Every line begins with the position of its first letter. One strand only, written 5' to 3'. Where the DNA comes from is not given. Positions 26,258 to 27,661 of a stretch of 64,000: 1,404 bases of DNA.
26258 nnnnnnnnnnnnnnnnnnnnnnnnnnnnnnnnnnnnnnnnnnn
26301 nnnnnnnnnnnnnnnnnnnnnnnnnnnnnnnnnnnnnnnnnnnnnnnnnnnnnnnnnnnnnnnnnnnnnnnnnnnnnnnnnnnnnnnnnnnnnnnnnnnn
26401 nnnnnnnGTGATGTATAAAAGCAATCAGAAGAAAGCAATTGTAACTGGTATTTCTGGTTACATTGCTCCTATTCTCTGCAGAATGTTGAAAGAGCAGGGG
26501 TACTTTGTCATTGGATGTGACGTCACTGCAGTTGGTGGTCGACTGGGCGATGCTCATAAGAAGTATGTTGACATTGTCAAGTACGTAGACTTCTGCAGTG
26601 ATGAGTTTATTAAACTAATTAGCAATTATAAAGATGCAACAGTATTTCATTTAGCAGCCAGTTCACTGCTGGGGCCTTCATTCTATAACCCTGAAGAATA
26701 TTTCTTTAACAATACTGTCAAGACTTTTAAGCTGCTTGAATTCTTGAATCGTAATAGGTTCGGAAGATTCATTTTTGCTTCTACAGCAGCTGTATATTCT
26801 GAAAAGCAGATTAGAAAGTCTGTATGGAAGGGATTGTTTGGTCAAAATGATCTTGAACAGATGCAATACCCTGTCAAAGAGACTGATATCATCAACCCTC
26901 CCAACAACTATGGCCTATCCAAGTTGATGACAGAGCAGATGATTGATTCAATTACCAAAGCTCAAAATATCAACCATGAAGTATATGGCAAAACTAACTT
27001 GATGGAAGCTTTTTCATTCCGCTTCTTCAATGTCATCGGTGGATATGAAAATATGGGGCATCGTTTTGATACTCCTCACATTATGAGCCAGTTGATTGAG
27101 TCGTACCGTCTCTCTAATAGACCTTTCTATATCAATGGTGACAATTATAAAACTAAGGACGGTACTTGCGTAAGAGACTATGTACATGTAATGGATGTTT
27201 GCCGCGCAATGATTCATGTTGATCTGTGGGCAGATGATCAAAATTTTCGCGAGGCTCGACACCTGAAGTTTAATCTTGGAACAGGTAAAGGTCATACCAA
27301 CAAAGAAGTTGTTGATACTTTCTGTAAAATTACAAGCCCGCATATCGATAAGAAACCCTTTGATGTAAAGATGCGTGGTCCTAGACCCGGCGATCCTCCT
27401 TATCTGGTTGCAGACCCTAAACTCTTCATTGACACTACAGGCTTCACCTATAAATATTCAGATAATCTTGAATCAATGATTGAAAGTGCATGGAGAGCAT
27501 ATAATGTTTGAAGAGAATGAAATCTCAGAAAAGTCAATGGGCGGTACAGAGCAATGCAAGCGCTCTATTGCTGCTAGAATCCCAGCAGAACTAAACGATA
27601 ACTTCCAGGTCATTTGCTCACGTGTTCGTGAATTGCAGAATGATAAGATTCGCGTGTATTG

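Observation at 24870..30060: Phage-encoded heptose nucleotide-sugar biosynthesis, tailoring and transfer cassette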

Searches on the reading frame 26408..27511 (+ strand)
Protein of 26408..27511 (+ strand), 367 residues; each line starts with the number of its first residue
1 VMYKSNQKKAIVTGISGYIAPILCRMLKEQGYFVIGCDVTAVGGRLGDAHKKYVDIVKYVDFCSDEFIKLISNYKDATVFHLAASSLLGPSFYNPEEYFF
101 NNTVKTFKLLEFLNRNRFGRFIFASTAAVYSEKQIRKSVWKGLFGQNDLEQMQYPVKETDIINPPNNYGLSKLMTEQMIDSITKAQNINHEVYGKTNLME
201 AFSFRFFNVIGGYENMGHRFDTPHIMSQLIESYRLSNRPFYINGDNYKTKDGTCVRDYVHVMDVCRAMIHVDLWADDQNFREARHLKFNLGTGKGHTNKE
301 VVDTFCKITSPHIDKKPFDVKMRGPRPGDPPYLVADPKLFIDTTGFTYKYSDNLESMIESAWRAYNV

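Call 3: search_protein_families(library=pfam, proteins=[window:26408-27511:+], max_evalue=0.01)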
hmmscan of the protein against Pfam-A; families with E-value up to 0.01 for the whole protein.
window:26408-27511:+ (367 aa): 5 families
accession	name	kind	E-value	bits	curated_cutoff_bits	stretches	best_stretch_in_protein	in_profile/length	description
PF01370.27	Epimerase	-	1.7e-33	116.5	20.9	1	11-271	2-224/240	NAD dependent epimerase/dehydratase family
PF16363.11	GDP_Man_Dehyd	-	6.1e-27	95.4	27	1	11-351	1-324/332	GDP-mannose 4,6 dehydratase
PF02719.21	Polysacc_synt_2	-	2.4e-05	24.1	20.2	0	66-126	68-128/293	Polysaccharide biosynthesis protein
PF07993.18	NAD_binding_4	-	2.4e-05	24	20.1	1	78-192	91-201/258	Male sterility protein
PF04321.23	RmlD_sub_bind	-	0.0028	17.2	27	1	11-185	4-142/287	RmlD substrate binding domain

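Call 4: search_protein_families(library=ncbifam, proteins=[window:26408-27511:+], max_evalue=0.01)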
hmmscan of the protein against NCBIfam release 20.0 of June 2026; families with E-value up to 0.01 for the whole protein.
window:26408-27511:+ (367 aa): 16 families
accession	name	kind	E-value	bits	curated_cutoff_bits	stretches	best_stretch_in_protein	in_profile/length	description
TIGR01179.1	galE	equivalog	4.9e-56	189.9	262.3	2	150-363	127-323/332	UDP-glucose 4-epimerase GalE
NF007956.0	PRK10675.1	subfamily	3.5e-27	95.4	394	1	10-363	3-327/338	UDP-glucose 4-epimerase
TIGR02197.1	heptose_epim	equivalog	4.4e-21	75.4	274.6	1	11-309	2-260/316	ADP-glyceromanno-heptose 6-epimerase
TIGR01181.1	dTDP_gluc_dehyt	equivalog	1.2e-15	57.5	365.1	1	10-309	2-261/321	dTDP-glucose 4,6-dehydratase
TIGR02622.1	CDP_4_6_dhtase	equivalog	2.1e-10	40.3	278.45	1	6-303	3-269/352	CDP-glucose 4,6-dehydratase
NF007582.0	PRK10217.1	equivalog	4e-08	32.7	698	1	8-320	2-281/355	dTDP-glucose 4,6-dehydratase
NF007490.0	PRK10084.1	subfamily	2.7e-07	29.9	649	1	9-311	2-279/361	dTDP-glucose 4,6-dehydratase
TIGR04180.1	EDH_00030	hypoth_equivalog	1.3e-06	27.7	475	1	11-134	2-129/297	NAD-dependent 4,6-dehydratase LegB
NF042422.1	oxyalk_red_OleD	equivalog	7.4e-05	22.3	580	1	9-131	2-115/329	2-alkyl-3-oxoalkanoate reductase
TIGR01472.1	gmd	equivalog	0.0002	20.7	415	1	8-134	1-139/342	GDP-mannose 4,6-dehydratase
TIGR03466.1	HpnA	hypoth_equivalog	0.00074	18.5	367.65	1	9-185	2-158/327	hopanoid-associated sugar epimerase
NF011728.1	PRK15181.1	equivalog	0.00097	18.2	760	1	186-267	172-244/348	Vi polysaccharide biosynthesis UDP-N-acetylglucosaminuronic acid C-4 epimerase TviC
NF043036.1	ErythonDh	equivalog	0.004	16.4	325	0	10-133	3-132/321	D-erythronate dehydrogenase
NF042423.1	oxyalk_red_Shew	equivalog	0.0043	16.2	580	1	5-130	6-122/331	2-alkyl-3-oxoalkanoate reductase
NF047922.1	GDPFucSynFcl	equivalog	0.0056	16.2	500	0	251-309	202-253/308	GDP-L-fucose synthase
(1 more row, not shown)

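Call 6: search_protein_families(library=phrogs, proteins=[window:26408-27511:+], max_evalue=0.001)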
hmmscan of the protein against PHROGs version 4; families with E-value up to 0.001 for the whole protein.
window:26408-27511:+ (367 aa): 1 family
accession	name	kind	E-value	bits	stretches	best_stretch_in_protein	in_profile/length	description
phrog_540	-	DNA, RNA and nucleotide metabolism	1.1e-50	173.8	1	3-365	288-594/715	nucleotide-sugar epimerase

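Call 43: search_solved_structures(query=window:26408-27511:+, max_evalue=1e-10)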
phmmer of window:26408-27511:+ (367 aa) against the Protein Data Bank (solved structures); distinct sequences matched with E-value up to 1e-10: 33.
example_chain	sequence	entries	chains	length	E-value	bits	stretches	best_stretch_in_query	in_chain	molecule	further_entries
4twr_A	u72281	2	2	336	5.3e-33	117.5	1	9-361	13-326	NAD binding site:NAD-dependent epimerase/dehydratase:UDP-glucose 4-epimerase | UDP-glucose 4-epimerase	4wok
2c20_A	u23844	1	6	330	1.9e-32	115.6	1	11-363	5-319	UDP-GLUCOSE 4-EPIMERASE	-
7k3p_A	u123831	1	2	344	6.2e-31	110.7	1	8-362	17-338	UDP-glucose 4-epimerase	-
8wxk_A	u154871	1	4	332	4.4e-27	98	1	154-363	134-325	UDP-glucose 4-epimerase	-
1z45_A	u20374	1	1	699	4e-26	94.8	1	4-337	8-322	GAL10 bifunctional protein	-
1gy8_A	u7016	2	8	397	1.6e-24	89.6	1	76-363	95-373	UDP-GALACTOSE 4-EPIMERASE | UDP-GALACTOSE-4-EPIMERASE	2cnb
3enk_A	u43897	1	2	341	9.6e-23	83.7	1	9-363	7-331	UDP-glucose 4-epimerase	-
1kvs_A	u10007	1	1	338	1.3e-22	83.3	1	9-362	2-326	UDP-GALACTOSE 4-EPIMERASE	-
5gy7_A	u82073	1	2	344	3.5e-22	81.9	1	9-362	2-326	UDP-glucose 4-epimerase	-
1udc_A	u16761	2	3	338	3.5e-22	81.9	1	9-362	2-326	UDP-GALACTOSE-4-EPIMERASE | UDP-GALACTOSE 4-EPIMERASE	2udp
1lrj_A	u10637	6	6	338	4.6e-22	81.5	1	9-362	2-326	UDP-glucose 4-epimerase | UDP-GALACTOSE 4-EPIMERASE | UDP-GALACTOSE-4-EPIMERASE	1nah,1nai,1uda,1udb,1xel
1kvr_A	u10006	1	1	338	4.8e-22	81.4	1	9-362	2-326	UDP-GALACTOSE 4-EPIMERASE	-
1lrk_A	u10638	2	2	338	4.9e-22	81.4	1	9-362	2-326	UDP-glucose 4-epimerase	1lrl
1kvq_A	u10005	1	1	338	6.3e-22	81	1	9-362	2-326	UDP-GALACTOSE 4-EPIMERASE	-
1kvt_A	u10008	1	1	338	6.4e-22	81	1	9-362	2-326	UDP-GALACTOSE 4-EPIMERASE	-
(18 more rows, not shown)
